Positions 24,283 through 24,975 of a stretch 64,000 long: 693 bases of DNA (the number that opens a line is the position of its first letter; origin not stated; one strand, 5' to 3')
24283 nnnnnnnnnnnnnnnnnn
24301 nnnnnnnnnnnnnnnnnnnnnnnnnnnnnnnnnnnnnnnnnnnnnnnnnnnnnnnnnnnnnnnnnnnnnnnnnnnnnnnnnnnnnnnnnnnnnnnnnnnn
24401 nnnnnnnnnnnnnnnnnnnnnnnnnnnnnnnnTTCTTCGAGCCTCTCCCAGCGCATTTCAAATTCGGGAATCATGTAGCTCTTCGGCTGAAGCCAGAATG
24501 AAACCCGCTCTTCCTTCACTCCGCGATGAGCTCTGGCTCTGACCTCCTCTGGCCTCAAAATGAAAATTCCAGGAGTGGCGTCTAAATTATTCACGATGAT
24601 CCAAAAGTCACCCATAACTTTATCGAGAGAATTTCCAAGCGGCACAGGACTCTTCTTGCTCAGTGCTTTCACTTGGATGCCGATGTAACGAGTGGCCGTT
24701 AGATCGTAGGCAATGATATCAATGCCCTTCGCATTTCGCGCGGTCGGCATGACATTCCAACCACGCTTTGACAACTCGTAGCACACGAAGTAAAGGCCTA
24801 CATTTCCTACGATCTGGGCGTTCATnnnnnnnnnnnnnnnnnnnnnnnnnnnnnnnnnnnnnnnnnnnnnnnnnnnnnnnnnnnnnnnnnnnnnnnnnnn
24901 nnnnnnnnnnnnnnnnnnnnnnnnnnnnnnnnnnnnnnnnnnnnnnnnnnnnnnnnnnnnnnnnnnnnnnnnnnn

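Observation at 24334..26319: Cassette array is nuclease-rich: an HNH protein and a PD-(D/E)xK protein whose ORF reads through its attC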

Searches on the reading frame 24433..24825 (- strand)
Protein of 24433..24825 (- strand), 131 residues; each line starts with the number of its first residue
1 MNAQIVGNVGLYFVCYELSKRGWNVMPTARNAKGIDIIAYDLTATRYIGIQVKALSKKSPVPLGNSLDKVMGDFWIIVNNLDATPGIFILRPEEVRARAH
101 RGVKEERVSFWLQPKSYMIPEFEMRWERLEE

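Call 108: search_dna_similar(query=window:24433-24825:-, collection=plasmids, mode=protein, max_rows=15)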
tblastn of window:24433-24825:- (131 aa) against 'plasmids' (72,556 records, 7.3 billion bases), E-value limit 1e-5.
Records with a match: 20; places in all: 21; records where one place covers at least 80% of the query: 19.
Best place of each record, by identity: 60-80% 4; <60% 16.
By first word of the organism name: Rhizobium 6; Sulfolobus 3; Pseudomonas 2; Sinorhizobium 2; Paracoccus 2; Agrobacterium 2; Vitreoscilla 1; Chitinibacter 1; Sphingobium 1.
By predicted mobility (MOB-suite, as given by PLSDB): mobilizable 9; conjugative 7; non-mobilizable 4.
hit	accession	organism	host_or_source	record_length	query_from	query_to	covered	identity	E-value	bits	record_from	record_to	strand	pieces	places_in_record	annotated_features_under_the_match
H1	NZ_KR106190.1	Pseudomonas aeruginosa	-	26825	1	129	98%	63.6%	3e-52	183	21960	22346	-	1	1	hypothetical protein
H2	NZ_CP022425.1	Vitreoscilla filiformis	cell culture,Mud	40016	1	129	98%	62.8%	2e-51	180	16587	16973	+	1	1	hypothetical protein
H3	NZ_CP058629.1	Chitinibacter bivalviorum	Anodonta arcaeformis,Mono-bacterial ...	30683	1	129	98%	62.8%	2e-51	180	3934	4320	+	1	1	hypothetical protein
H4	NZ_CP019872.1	Pseudomonas syringae group genomosp. 3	Solanum lycopersicum cv. Brillante,pure ...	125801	1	129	98%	62.8%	2e-51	180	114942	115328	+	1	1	hypothetical protein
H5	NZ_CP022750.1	Sphingobium xenophagum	cell culture,electronic ...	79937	1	129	98%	51.1%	3e-36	137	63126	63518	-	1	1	hypothetical protein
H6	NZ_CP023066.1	Sinorhizobium sp. CCBAU 05631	G.max,nodule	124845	1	129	98%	48.5%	3e-28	114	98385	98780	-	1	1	none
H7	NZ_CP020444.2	Paracoccus yeei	Homo sapiens,Urine suprapubic aspirate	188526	2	129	98%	42.3%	9e-27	110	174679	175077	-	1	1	none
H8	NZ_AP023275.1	Agrobacterium vitis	Vitis vinifera,grapevine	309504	2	129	98%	41.4%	1e-25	107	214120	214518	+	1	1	hypothetical protein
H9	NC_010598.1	Sulfolobus islandicus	-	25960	4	127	95%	41.3%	3e-29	117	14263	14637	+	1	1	hypothetical protein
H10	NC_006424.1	Sulfolobus islandicus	-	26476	4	127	95%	41.3%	1e-28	115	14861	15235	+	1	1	hypothetical protein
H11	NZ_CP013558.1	Rhizobium phaseoli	Phaseolus vulgaris,Whole ...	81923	2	130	98%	38.8%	2e-24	103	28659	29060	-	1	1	hypothetical protein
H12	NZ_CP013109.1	Sinorhizobium americanum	Vachellia farnesiana,cell culture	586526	2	130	98%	37.3%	1e-23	101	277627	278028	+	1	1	hypothetical protein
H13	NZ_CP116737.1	Agrobacterium pusense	-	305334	4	130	97%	37.9%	9e-24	101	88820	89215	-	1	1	hypothetical protein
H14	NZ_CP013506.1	Rhizobium sp. N1341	Phaseolus vulgaris,Whole ...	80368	2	130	98%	36.6%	6e-24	102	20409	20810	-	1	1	hypothetical protein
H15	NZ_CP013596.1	Rhizobium sp. N741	Phaseolus vulgaris,Whole ...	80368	2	130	98%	36.6%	6e-24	102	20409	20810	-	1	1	hypothetical protein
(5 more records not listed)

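Call 110: get_annotated_region(hit=H1, flank=5000)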
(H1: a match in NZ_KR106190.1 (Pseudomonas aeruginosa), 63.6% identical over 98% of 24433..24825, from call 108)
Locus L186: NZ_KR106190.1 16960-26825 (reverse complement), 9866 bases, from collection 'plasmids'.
description: Pseudomonas aeruginosa strain HS87 plasmid pHS87a, complete sequence
organism: Pseudomonas aeruginosa (NCBI taxid 287)
taxonomy: Bacteria; Pseudomonadota; Gammaproteobacteria; Pseudomonadales; Pseudomonadaceae; Pseudomonas; Pseudomonas aeruginosa
host: -; source: -; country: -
typing (MOB-suite, as given by PLSDB): non-mobilizable; replicon rep_cluster_429
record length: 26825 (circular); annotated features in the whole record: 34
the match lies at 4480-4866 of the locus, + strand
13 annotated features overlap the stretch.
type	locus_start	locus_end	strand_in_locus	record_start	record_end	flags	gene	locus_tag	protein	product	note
CDS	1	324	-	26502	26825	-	-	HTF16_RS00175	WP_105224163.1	hypothetical protein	-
CDS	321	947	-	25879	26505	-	-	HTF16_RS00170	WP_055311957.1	ParA family protein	-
CDS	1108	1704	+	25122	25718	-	-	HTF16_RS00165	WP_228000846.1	hypothetical protein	-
CDS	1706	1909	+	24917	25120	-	-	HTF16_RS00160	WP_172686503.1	hypothetical protein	-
CDS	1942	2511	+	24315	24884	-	-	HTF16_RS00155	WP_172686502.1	HAD family hydrolase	-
CDS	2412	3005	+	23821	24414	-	-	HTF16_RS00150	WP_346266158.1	HAD domain-containing protein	-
CDS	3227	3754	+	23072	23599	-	-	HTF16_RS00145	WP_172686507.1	3'-5' exonuclease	-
CDS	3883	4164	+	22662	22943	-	-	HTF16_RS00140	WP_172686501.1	type II toxin-antitoxin system RelB/DinJ family antitoxin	GO:0006355 - regulation of DNA-templated transcription [Evidence IEA]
CDS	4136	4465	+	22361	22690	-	-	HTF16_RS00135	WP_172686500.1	type II toxin-antitoxin system YafQ family toxin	-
CDS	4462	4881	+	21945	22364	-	-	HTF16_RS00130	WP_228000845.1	hypothetical protein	-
CDS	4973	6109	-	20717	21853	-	-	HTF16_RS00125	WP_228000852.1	MFS transporter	-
CDS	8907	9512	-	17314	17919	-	-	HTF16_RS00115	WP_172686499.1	recombinase family protein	GO:0006310 - DNA recombination [Evidence IEA]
CDS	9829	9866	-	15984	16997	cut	intI1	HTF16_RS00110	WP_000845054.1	class 1 integron integrase IntI1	-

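Call 111: get_annotated_region(hit=H9, flank=4000)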
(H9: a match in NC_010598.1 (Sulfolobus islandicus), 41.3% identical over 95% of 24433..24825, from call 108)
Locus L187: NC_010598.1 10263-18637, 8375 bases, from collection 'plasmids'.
description: Sulfolobus islandicus plasmid pSOG2, complete sequence
organism: Sulfolobus islandicus (NCBI taxid 43080)
taxonomy: Archaea; Thermoproteota; Thermoprotei; Sulfolobales; Sulfolobaceae; Sulfolobus; Sulfolobus islandicus
host: -; source: -; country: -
typing (MOB-suite, as given by PLSDB): conjugative; relaxase MOB_Unknown; mating-pair formation MPF_T
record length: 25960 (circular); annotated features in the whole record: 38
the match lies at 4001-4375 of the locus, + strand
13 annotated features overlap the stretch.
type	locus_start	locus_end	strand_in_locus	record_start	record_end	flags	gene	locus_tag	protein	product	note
CDS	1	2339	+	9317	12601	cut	-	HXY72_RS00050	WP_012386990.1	type IV secretion system DNA-binding domain-containing protein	-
CDS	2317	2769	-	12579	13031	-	-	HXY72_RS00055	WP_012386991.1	hypothetical protein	-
CDS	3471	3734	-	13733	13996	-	-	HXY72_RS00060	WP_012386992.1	hypothetical protein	-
CDS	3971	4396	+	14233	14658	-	-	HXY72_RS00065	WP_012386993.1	hypothetical protein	-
CDS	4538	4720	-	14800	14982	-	-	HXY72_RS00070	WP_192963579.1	hypothetical protein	-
CDS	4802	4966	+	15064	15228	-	-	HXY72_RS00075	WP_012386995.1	hypothetical protein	-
CDS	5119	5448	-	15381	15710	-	-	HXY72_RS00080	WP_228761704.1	hypothetical protein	-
CDS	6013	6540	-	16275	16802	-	-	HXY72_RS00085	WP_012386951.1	hypothetical protein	-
CDS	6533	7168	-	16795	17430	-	-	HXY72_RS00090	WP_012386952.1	hypothetical protein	-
CDS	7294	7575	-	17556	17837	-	-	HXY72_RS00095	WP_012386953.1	hypothetical protein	-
CDS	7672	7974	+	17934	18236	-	-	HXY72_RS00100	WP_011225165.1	MarR family winged helix-turn-helix transcriptional regulator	GO:0006355 - regulation of DNA-templated transcription [Evidence IEA]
CDS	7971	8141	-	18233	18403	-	-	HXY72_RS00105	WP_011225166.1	hypothetical protein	-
CDS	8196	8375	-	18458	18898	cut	-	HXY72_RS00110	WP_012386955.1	hypothetical protein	-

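Call 113: get_annotated_region(hit=H11, flank=2500)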
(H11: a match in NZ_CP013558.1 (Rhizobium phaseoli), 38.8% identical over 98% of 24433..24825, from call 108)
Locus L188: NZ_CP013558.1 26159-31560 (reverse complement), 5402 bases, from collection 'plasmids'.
description: Rhizobium phaseoli strain N841 plasmid pRphaN841a, complete sequence
organism: Rhizobium phaseoli (NCBI taxid 396)
taxonomy: Bacteria; Pseudomonadota; Alphaproteobacteria; Hyphomicrobiales; Rhizobiaceae; Rhizobium; Rhizobium phaseoli
host: -; source: Phaseolus vulgaris,Whole organism,Legume-root nodule,legume-root nodule; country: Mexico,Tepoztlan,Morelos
typing (MOB-suite, as given by PLSDB): mobilizable; replicon rep_cluster_600; relaxase MOBF
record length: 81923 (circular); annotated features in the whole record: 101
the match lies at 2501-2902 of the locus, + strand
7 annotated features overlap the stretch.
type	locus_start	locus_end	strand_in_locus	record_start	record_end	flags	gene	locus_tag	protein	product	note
CDS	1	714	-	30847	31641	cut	-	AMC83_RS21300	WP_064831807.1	hypothetical protein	-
CDS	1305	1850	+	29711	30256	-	-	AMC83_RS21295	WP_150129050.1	hypothetical protein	-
CDS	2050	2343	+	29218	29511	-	-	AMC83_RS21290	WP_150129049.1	hypothetical protein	-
CDS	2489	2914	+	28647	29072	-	-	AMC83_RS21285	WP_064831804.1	hypothetical protein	-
CDS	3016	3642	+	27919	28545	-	-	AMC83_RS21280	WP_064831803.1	hypothetical protein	-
CDS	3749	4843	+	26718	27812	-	-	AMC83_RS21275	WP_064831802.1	hypothetical protein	-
CDS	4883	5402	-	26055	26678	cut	-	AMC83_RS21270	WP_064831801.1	hypothetical protein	-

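Call 114: get_annotated_region(hit=H8, flank=2500)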
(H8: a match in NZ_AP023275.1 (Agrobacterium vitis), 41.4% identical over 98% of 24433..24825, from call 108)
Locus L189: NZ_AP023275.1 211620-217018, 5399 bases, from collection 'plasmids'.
description: Agrobacterium vitis strain VAR06-30 plasmid pRvVAR0630b, complete sequence
organism: Agrobacterium vitis (NCBI taxid 373)
taxonomy: Bacteria; Pseudomonadota; Alphaproteobacteria; Hyphomicrobiales; Rhizobiaceae; Agrobacterium; Agrobacterium vitis
host: -; source: Vitis vinifera,grapevine; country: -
typing (MOB-suite, as given by PLSDB): conjugative; replicon rep_cluster_593; relaxase MOBQ; mating-pair formation MPF_T
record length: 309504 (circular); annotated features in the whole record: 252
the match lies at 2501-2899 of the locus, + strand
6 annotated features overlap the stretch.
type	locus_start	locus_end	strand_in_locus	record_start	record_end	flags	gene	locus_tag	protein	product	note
CDS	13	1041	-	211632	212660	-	-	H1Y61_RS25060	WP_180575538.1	IS110 family transposase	-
CDS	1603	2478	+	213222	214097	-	-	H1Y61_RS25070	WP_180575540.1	hypothetical protein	-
CDS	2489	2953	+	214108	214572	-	-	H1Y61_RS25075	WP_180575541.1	hypothetical protein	-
CDS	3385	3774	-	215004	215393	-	-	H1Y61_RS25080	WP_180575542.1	hypothetical protein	-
CDS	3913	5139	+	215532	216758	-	-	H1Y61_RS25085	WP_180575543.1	AAA family ATPase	-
CDS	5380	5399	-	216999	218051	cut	-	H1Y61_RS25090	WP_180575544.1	aldo/keto reductase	-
